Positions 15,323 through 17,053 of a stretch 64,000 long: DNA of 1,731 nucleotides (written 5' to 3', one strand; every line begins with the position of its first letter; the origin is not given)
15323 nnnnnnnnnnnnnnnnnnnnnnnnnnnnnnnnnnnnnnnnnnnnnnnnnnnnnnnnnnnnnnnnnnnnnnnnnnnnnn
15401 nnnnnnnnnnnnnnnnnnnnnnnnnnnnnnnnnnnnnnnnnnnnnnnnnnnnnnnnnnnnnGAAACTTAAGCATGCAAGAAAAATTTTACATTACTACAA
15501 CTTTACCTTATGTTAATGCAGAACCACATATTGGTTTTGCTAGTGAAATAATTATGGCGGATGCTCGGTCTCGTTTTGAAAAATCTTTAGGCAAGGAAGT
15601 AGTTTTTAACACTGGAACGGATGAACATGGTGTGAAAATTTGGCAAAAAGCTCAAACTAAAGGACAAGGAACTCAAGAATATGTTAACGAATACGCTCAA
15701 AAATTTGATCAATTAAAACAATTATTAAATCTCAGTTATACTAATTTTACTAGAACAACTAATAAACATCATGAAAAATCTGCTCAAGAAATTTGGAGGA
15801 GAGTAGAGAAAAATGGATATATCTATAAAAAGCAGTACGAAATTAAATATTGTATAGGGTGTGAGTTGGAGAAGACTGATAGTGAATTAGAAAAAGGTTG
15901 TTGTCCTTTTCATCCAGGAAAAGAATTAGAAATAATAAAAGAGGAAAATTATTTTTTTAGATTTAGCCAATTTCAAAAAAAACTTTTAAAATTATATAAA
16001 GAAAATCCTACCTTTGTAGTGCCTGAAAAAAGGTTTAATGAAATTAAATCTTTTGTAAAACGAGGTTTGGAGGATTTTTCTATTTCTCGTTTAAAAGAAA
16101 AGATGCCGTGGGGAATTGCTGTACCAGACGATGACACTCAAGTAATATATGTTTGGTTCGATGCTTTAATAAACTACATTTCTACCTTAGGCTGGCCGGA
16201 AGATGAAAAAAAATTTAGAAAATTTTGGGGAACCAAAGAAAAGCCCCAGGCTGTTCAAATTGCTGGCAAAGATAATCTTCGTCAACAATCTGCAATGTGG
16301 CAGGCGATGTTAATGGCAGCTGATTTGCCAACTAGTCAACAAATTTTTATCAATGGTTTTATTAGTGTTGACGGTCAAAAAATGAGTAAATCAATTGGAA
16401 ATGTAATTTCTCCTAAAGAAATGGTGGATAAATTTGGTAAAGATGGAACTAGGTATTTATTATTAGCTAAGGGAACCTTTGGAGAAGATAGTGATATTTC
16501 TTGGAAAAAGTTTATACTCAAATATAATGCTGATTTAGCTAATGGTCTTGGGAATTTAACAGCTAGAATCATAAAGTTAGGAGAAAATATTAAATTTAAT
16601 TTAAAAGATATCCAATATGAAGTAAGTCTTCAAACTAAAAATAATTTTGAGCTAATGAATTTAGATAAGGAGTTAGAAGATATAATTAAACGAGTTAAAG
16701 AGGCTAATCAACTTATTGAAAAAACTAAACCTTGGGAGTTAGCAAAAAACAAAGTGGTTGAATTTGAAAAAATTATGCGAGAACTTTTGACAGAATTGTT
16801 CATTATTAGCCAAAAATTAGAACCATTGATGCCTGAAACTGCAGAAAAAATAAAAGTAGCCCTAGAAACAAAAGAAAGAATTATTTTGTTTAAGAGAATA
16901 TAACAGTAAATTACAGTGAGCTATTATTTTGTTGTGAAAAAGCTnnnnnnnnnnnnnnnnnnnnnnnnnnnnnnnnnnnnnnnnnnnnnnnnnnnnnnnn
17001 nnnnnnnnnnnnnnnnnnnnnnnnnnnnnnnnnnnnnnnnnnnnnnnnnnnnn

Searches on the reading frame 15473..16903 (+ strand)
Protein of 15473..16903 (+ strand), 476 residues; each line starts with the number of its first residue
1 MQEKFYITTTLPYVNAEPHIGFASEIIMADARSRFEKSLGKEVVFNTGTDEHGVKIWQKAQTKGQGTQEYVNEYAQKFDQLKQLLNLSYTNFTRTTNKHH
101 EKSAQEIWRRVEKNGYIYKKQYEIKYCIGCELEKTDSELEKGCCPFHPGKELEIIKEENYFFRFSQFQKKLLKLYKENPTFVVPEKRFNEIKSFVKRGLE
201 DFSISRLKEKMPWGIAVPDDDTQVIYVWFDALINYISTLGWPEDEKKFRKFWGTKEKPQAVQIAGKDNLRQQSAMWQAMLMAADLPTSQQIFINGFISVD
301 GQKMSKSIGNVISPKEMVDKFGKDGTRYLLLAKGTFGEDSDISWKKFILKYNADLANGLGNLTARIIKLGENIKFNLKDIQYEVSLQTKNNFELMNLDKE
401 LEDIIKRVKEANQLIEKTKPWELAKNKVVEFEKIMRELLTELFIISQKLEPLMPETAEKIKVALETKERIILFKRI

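Call 69: search_protein_families(library=pfam, proteins=[window:15473-16903:+], max_evalue=0.00001)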
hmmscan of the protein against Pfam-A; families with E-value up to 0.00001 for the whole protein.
window:15473-16903:+ (476 aa): 3 families
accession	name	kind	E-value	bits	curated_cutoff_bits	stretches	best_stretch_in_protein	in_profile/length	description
PF09334.17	tRNA-synt_1g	-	7.4e-100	334.9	20.1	2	153-366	177-390/391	tRNA synthetases class I (M)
PF00133.28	tRNA-synt_1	-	2.5e-33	115.9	22.7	2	221-341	295-412/414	tRNA synthetases class I (I, L, M and V)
PF01406.26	tRNA-synt_1e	-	4.9e-14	52.8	27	1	284-333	234-283/301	tRNA synthetases class I (C) catalytic domain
